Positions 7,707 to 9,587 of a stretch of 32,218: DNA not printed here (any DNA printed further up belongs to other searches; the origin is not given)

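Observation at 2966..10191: Six-gene Ech/Hyf-hydrogenase-related (Ehr-type) membrane complex whose large subunit has lost every [NiFe] ligand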

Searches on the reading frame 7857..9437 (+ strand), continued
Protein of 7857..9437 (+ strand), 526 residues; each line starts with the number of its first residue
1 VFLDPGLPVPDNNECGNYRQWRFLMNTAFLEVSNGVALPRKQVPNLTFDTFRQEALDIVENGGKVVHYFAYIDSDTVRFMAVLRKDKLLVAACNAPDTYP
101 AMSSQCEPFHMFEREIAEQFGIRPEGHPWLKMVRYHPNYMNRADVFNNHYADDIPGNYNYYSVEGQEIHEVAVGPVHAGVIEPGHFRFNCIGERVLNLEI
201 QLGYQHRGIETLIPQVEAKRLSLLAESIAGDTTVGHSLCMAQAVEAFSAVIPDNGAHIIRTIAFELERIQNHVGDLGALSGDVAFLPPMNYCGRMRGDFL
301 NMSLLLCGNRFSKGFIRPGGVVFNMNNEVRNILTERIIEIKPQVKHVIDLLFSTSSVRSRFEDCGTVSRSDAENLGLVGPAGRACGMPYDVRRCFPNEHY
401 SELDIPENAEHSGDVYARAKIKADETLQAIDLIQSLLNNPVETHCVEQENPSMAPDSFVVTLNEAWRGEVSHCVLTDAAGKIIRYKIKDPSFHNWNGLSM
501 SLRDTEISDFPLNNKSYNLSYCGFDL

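Call 34: find_encoding_contigs(protein=P0137, flank=10000, max_places=3)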
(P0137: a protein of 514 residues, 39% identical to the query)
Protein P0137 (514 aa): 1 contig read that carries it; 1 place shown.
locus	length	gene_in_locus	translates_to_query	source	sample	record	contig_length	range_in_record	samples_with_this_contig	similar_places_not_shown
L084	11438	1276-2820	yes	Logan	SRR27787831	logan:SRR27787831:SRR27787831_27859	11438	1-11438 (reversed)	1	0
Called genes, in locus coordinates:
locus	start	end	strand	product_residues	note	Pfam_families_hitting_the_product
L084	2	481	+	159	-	?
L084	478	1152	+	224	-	-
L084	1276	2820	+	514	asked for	PF00329:Complex1_30kDa, PF00346:Complex1_49kDa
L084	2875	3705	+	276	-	PF13187:Fer4_9 (faint), PF00037:Fer4 (faint), PF12838:Fer4_7 (weak), PF13484:Fer4_16 (faint), PF01058:Oxidored_q6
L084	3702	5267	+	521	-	PF00361:Proton_antipo_M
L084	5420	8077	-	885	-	PF22494:choice_anch_I (faint), PF08450:SGL (weak), PF25174:Beta-prop_THOC3 (weak), PF10282:Lactonase, PF04185:Phosphoesterase (weak)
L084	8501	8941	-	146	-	-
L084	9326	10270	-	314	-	-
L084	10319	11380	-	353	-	PF02606:LpxK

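Call 35: find_encoding_contigs(protein=P0121, flank=10000, max_places=3)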
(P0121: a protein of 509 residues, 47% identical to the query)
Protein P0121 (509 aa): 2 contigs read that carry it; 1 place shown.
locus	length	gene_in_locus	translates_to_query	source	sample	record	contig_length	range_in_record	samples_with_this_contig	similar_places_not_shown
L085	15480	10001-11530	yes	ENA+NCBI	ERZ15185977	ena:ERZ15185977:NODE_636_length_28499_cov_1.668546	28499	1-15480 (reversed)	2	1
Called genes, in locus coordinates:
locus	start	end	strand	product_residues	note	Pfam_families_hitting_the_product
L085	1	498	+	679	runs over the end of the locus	PF22745:Nlig-Ia, PF01653:DNA_ligase_aden, PF03120:OB_DNA_ligase, PF03119:DNA_ligase_ZBD, PF14520:HHH_5 (weak), PF12826:HHH_2, PF00533:BRCT, PF12738:PTCB-BRCT (weak)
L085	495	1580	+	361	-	PF02405:MlaE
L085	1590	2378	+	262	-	PF00005:ABC_tran, PF13304:AAA_21 (faint)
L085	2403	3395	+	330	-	PF02470:MlaD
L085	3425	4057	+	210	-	PF03886:ABC_trans_aux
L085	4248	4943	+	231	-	PF12728:HTH_17, PF00359:PTS_EIIA_2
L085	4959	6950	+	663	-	PF00361:Proton_antipo_M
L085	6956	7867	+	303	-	PF00146:NADHdh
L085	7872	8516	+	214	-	PF00420:Oxidored_q2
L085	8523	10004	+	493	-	PF00361:Proton_antipo_M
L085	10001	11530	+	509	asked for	PF00329:Complex1_30kDa (faint), PF00346:Complex1_49kDa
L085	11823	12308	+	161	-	PF01058:Oxidored_q6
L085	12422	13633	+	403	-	PF01053:Cys_Met_Meta_PP, PF00155:Aminotran_1_2, PF00266:Aminotran_5 (weak), PF01041:DegT_DnrJ_EryC1 (weak)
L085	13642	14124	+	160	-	PF09917:DUF2147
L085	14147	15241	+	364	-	-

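Call 36: find_encoding_contigs(protein=P0142, flank=10000, max_places=3)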
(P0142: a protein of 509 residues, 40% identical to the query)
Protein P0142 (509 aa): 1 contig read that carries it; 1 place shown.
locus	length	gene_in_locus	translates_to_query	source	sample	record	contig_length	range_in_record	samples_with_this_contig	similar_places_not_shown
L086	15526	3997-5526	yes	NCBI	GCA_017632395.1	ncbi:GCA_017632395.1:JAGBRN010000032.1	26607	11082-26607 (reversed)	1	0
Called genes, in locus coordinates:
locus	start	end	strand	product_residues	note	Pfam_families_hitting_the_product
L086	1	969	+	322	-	PF00361:Proton_antipo_M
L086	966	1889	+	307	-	PF00146:NADHdh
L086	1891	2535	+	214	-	-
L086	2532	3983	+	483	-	PF00361:Proton_antipo_M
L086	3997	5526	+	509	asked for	PF00346:Complex1_49kDa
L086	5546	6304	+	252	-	PF01058:Oxidored_q6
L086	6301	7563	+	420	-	PF12704:MacB_PCD, PF02687:FtsX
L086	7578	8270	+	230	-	PF00005:ABC_tran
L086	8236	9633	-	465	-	PF02397:Bac_transf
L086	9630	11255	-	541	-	-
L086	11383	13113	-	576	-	PF00496:SBP_bac_5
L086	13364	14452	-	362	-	PF00370:FGGY_N, PF02782:FGGY_C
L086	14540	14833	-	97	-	-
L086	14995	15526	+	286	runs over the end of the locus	-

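Call 37: find_encoding_contigs(protein=P0191, flank=10000, max_places=3)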
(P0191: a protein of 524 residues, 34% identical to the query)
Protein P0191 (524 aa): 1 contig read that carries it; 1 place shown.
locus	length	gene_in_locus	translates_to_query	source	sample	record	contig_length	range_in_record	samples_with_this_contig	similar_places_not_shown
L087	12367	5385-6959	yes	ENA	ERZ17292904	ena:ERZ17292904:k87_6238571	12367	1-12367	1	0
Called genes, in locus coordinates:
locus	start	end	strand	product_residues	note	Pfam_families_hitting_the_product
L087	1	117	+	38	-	?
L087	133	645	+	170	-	-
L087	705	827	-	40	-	-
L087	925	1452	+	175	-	PF00361:Proton_antipo_M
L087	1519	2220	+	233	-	-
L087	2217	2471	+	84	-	-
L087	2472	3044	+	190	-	PF00146:NADHdh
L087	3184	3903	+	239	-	-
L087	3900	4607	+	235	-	-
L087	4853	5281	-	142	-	-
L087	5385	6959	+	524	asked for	PF00346:Complex1_49kDa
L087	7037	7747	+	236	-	PF13237:Fer4_10 (weak), PF12838:Fer4_7, PF13187:Fer4_9 (weak), PF25160:LdpA_Fe-S-bd (weak), PF01058:Oxidored_q6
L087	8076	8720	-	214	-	PF11967:RecO_N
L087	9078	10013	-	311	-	PF12796:Ank_2, PF13857:Ank_5 (faint), PF24521:Ank_KRIT1 (faint), PF12796:Ank_2, PF13606:Ank_3 (faint), PF13637:Ank_4, PF12796:Ank_2, PF00023:Ank (weak)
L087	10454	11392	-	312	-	PF04055:Radical_SAM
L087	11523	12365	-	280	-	?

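Call 47: search_dna_similar(query=window:7929-9437:+, collection=plasmids, mode=protein, max_rows=25, rows=spread)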
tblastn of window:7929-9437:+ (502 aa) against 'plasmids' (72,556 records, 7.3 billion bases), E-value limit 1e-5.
Records with a match: 246; places in all: 265; records where one place covers at least 80% of the query: 110.
Best place of each record, by identity: <60% 246.
By first word of the organism name: Sinorhizobium 72; Rhizobium 48; Azospirillum 16; Ensifer 11; Burkholderia 7; Cupriavidus 6; Klebsiella 6; Escherichia 6; Acinetobacter 5; Paraburkholderia 4; and 46 more.
By predicted mobility (MOB-suite, as given by PLSDB): non-mobilizable 135; conjugative 79; mobilizable 32.
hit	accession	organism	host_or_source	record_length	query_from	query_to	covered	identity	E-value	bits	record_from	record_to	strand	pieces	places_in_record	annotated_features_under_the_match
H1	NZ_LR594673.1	Variovorax sp. PBL-E5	linuron-contaminated soil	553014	17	502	97%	37.7%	4e-99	334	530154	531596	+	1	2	NADH-quinone oxidoreductase subunit C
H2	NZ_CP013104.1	Paraburkholderia caribensis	-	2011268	74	502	85%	34.9%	5e-65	235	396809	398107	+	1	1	none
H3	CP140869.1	Rhizobium ruizarguesonis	Trifolium pratense,whole organism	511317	33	502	94%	31.4%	6e-60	221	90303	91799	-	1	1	NADH-quinone oxidoreductase subunit C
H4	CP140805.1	Rhizobium johnstonii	Trifolium pratense,whole organism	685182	73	502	86%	33.6%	2e-60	222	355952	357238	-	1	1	NADH-quinone oxidoreductase subunit C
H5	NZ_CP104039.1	Rhizobium sp. SRDI969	Pisum sativum,Cell culture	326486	75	502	85%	33.4%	4e-62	227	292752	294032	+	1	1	NADH-quinone oxidoreductase subunit C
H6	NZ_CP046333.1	Cupriavidus metallidurans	sedimentation pond in a zinc factory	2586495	88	502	83%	33.6%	3e-63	230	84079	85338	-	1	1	none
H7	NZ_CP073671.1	Burkholderia cenocepacia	Homo sapiens,blood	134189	13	499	97%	27.2%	4e-42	168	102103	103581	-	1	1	nickel-dependent hydrogenase large subunit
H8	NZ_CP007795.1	Azospirillum argentinense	Triticum aestivum L.,Root,wheat ...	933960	65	501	87%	28.1%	3e-40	162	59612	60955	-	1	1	hydrogenase large subunit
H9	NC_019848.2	Sinorhizobium meliloti GR4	-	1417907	13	474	92%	25.3%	2e-26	121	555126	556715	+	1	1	record has no annotation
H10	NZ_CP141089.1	Escherichia coli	Homo sapiens,Infected Human Urine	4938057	75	501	85%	26.1%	1e-38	157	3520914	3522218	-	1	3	none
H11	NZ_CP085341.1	Haladaptatus halobius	cell culture,saline soil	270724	78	474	79%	25.3%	5e-23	110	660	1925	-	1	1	NADH-quinone oxidoreductase subunit D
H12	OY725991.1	Phocaeicola massiliensis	-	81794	89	464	75%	25.0%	6e-26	119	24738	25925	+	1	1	none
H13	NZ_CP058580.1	Halobaculum salinum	cell culture,saline soil sample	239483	141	474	67%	27.3%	5e-23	110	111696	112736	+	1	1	NADH-quinone oxidoreductase subunit D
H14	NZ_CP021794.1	Sinorhizobium meliloti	Medicago sativa,Single Cell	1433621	149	474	65%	27.4%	1e-24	115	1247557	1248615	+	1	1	none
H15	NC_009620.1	Sinorhizobium medicae WSM419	-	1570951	149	474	65%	27.4%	2e-24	115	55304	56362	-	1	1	none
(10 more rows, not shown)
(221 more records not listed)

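Call 48: get_annotated_region(hit=H4, flank=9000)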
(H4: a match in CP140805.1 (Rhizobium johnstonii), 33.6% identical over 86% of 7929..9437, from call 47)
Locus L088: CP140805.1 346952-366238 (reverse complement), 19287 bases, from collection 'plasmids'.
description: Rhizobium johnstonii strain TP60 plasmid pRlX4, complete sequence
organism: Rhizobium johnstonii (NCBI taxid 3019933)
taxonomy: Bacteria; Pseudomonadota; Alphaproteobacteria; Hyphomicrobiales; Rhizobiaceae; Rhizobium; Rhizobium johnstonii
host: -; source: Trifolium pratense,whole organism; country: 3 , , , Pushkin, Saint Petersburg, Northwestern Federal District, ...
typing (MOB-suite, as given by PLSDB): conjugative; relaxase MOBQ; mating-pair formation MPF_T
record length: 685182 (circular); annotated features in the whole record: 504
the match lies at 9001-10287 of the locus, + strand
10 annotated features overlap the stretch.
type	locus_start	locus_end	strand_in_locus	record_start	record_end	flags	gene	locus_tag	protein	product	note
CDS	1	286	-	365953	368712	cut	-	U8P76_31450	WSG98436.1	PAN/Apple domain-containing protein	-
CDS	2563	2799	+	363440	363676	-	-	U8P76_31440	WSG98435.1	hypothetical protein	-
CDS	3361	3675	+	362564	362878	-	-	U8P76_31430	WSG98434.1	helix-turn-helix transcriptional regulator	-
CDS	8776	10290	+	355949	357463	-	-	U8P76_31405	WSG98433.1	NADH-quinone oxidoreductase subunit C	-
CDS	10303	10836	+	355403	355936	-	-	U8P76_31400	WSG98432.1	NADH-quinone oxidoreductase subunit B family protein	-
CDS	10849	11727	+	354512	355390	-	-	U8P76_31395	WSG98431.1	DUF4365 domain-containing protein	-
CDS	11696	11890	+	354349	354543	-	-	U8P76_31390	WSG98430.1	hypothetical protein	-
CDS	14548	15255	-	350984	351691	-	-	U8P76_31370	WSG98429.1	3-oxoacid CoA-transferase subunit A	-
CDS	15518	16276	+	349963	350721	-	-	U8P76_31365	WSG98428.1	IclR family transcriptional regulator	-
CDS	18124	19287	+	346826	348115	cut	-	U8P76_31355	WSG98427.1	cytochrome c peroxidase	-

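Call 49: get_annotated_region(hit=H1, flank=9000)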
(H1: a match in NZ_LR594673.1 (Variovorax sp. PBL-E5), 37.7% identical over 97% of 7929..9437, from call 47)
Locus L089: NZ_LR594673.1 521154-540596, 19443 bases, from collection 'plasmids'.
description: Variovorax sp. PBL-E5 plasmid 3
organism: Variovorax sp. PBL-E5 (NCBI taxid 434014)
taxonomy: Bacteria; Pseudomonadota; Betaproteobacteria; Burkholderiales; Comamonadaceae; Variovorax; Variovorax sp. PBL-E5
host: -; source: linuron-contaminated soil; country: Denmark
typing (MOB-suite, as given by PLSDB): non-mobilizable
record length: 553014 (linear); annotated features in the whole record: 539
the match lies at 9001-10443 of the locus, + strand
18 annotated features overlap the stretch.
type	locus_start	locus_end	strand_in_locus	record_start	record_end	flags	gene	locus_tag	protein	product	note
CDS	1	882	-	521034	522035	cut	-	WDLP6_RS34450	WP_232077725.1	NADP-dependent oxidoreductase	-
CDS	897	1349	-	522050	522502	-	-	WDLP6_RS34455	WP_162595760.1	nuclear transport factor 2 family protein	-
CDS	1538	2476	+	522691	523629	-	-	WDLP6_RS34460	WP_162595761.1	SDR family oxidoreductase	-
CDS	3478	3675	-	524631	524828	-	-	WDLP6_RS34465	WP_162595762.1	ribbon-helix-helix protein, CopG family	GO:0006355 - regulation of DNA-templated transcription [Evidence IEA]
CDS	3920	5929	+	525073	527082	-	-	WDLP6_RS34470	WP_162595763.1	proton-conducting transporter membrane subunit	-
CDS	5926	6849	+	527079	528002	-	-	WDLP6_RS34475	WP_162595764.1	NADH-quinone oxidoreductase subunit H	-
CDS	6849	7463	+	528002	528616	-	-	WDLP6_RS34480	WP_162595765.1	hypothetical protein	-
CDS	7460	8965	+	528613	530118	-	-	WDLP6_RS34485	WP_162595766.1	proton-conducting transporter membrane subunit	-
CDS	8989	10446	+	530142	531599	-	-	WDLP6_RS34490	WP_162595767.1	NADH-quinone oxidoreductase subunit C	-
CDS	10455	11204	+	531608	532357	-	-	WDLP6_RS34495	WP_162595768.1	4Fe-4S binding protein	-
CDS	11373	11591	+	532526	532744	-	-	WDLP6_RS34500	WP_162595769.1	hypothetical protein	-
CDS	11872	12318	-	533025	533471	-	-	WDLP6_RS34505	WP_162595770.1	universal stress protein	-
CDS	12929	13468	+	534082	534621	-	-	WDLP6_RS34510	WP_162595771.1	hypothetical protein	-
CDS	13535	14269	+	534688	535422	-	-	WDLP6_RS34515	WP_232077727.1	fused MFS/spermidine synthase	-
CDS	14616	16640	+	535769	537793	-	hyfB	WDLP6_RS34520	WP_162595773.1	hydrogenase 4 subunit B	GO:0042773 - ATP synthesis coupled electron transport [Evidence IEA]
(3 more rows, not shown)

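Call 68: list_cluster_members(proteins=[P0121, P0122, P0124, P0125, P0129, P0133, P0136, P0143, P0161, P0179])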
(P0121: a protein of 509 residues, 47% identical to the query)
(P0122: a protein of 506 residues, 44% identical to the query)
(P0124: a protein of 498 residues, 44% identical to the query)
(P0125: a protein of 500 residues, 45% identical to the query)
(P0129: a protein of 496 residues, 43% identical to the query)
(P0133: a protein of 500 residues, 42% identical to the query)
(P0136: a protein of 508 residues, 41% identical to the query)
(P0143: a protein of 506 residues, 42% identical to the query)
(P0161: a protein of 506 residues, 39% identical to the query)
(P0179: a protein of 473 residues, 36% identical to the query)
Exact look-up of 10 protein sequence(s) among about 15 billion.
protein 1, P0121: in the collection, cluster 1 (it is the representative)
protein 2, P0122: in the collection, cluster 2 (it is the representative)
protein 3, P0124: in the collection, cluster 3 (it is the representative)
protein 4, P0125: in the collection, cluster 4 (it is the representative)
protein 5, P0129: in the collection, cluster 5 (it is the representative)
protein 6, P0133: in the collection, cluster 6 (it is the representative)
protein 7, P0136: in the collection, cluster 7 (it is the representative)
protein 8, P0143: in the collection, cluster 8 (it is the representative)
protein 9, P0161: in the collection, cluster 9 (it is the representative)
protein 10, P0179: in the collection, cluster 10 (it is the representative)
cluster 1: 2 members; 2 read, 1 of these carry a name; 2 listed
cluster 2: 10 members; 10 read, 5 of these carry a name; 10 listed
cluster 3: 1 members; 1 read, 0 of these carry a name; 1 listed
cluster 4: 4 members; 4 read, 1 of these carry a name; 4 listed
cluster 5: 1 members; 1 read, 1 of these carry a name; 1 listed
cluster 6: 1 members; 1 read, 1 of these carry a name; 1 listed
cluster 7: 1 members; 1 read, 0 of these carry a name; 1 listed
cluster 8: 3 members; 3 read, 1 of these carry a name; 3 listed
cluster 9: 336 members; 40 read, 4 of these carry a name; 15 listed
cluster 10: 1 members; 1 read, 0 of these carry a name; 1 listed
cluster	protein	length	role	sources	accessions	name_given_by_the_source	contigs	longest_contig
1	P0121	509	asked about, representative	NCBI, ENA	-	-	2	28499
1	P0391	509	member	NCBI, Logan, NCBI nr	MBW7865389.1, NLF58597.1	MAG: hydrogenase [Candidatus Hydrogenedens sp.] | NADH-quinone oxidoreductase subunit C [Candidatus Hydrogenedentota bacterium]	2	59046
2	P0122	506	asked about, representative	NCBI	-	-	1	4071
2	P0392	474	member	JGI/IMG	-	hydrogenase-4 component F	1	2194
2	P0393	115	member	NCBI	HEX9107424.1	MAG TPA: hypothetical protein VF832_09350, partial [Longimicrobiales bacterium]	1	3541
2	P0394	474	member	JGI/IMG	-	hydrogenase-4 component F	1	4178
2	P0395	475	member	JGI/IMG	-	hydrogenase-4 component F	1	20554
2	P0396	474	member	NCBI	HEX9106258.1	MAG TPA: proton-conducting transporter membrane subunit [Longimicrobiales bacterium]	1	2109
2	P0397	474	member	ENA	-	-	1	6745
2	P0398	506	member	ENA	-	-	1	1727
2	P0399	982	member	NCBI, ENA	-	-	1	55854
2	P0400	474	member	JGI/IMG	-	-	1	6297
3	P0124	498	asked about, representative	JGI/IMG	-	-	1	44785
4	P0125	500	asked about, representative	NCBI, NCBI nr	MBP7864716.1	MAG: NADH-quinone oxidoreductase subunit C [Acidobacteria bacterium] | NADH-quinone oxidoreductase subunit C [Acidobacteriota bacterium]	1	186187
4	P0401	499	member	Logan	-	-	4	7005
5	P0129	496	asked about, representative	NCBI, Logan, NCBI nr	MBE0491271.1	MAG: hydrogenase [Sulfurospirillum sp.] | hydrogenase [Sulfurospirillum sp.]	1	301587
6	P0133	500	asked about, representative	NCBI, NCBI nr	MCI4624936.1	MAG: hypothetical protein L3V56_03145 [Candidatus Magnetoovum sp. WYHC-5] | hypothetical protein [Candidatus Magnetoovum sp. WYHC-5]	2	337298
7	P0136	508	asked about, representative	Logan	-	-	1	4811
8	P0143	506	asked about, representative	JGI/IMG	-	-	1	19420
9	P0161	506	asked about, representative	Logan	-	-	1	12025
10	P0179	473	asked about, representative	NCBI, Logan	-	-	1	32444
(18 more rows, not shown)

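Call 74: find_encoding_contigs(protein=P0129, flank=10000, max_places=1)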
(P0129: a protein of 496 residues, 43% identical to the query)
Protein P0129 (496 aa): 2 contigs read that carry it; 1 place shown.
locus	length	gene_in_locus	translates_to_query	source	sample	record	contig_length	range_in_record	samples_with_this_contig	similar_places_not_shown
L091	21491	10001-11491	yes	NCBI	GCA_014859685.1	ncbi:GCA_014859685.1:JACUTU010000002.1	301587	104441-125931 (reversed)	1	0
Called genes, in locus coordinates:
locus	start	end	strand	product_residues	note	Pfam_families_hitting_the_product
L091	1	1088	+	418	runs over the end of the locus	PF12501:DUF3708, PF00528:BPD_transp_1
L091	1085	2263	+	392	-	PF11812:DUF3333, PF00528:BPD_transp_1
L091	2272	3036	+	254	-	PF00005:ABC_tran, PF13304:AAA_21 (faint), PF02463:SMC_N (weak)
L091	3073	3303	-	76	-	-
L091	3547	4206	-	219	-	PF06397:Desulfoferrod_N, PF00210:Ferritin (weak), PF02915:Rubrerythrin, PF21349:RUBY_RBDX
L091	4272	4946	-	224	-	PF06508:QueC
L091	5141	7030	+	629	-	PF00361:Proton_antipo_M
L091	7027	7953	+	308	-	PF00146:NADHdh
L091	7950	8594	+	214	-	-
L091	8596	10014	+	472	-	PF00361:Proton_antipo_M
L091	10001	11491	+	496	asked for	PF00374:NiFeSe_Hases (faint), PF00346:Complex1_49kDa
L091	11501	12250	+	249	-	PF12838:Fer4_7 (faint), PF00037:Fer4 (faint), PF01058:Oxidored_q6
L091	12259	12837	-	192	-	PF13353:Fer4_12 (weak), PF04055:Radical_SAM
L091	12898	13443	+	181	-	PF01242:PTPS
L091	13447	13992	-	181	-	-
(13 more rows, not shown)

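Call 75: find_encoding_contigs(protein=P0133, flank=10000, max_places=1)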
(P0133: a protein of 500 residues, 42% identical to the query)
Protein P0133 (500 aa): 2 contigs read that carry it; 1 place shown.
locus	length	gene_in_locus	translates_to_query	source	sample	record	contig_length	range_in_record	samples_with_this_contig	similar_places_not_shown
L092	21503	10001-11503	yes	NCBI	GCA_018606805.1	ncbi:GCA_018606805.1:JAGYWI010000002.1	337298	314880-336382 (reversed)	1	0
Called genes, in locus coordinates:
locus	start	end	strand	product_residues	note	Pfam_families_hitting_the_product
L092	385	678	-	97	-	-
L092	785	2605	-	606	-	PF05157:MshEN, PF00437:T2SSE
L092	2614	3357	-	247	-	PF00731:AIRC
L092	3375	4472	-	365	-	PF01210:NAD_Gly3P_dh_N, PF02558:ApbA, PF03446:NAD_binding_2 (weak), PF03807:F420_oxidored (weak), PF07479:NAD_Gly3P_dh_C, PF20618:GPD_NAD_C_bact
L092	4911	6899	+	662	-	PF00361:Proton_antipo_M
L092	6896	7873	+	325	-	PF00146:NADHdh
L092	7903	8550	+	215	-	-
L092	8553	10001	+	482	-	PF00361:Proton_antipo_M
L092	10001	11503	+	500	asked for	PF00346:Complex1_49kDa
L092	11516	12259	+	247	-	PF12838:Fer4_7 (weak), PF13187:Fer4_9 (faint), PF01058:Oxidored_q6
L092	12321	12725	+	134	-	PF02566:OsmC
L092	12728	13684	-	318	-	PF13365:Trypsin_2 (faint), PF00089:Trypsin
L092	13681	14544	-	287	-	PF01063:Aminotran_4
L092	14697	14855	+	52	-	-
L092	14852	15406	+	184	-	PF00583:Acetyltransf_1 (faint), PF13508:Acetyltransf_7, PF13673:Acetyltransf_10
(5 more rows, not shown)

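Call 76: find_encoding_contigs(protein=P0161, flank=10000, max_places=1)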
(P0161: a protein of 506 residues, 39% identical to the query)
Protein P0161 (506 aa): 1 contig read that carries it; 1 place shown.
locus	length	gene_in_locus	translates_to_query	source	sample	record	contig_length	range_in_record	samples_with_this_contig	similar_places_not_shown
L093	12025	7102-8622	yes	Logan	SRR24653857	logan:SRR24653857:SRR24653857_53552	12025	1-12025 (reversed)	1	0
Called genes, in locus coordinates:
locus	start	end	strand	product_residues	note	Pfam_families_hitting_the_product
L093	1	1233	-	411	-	?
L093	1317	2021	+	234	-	PF20260:PUA_4, PF04452:Methyltrans_RNA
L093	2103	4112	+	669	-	PF00361:Proton_antipo_M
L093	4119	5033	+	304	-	PF00146:NADHdh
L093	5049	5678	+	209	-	-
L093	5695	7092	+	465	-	PF00361:Proton_antipo_M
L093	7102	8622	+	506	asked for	PF00346:Complex1_49kDa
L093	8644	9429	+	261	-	PF01058:Oxidored_q6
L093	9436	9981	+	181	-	PF02417:Chromate_transp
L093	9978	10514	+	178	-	PF02417:Chromate_transp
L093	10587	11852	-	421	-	PF03825:Nuc_H_symport, PF12832:MFS_1_like, PF07690:MFS_1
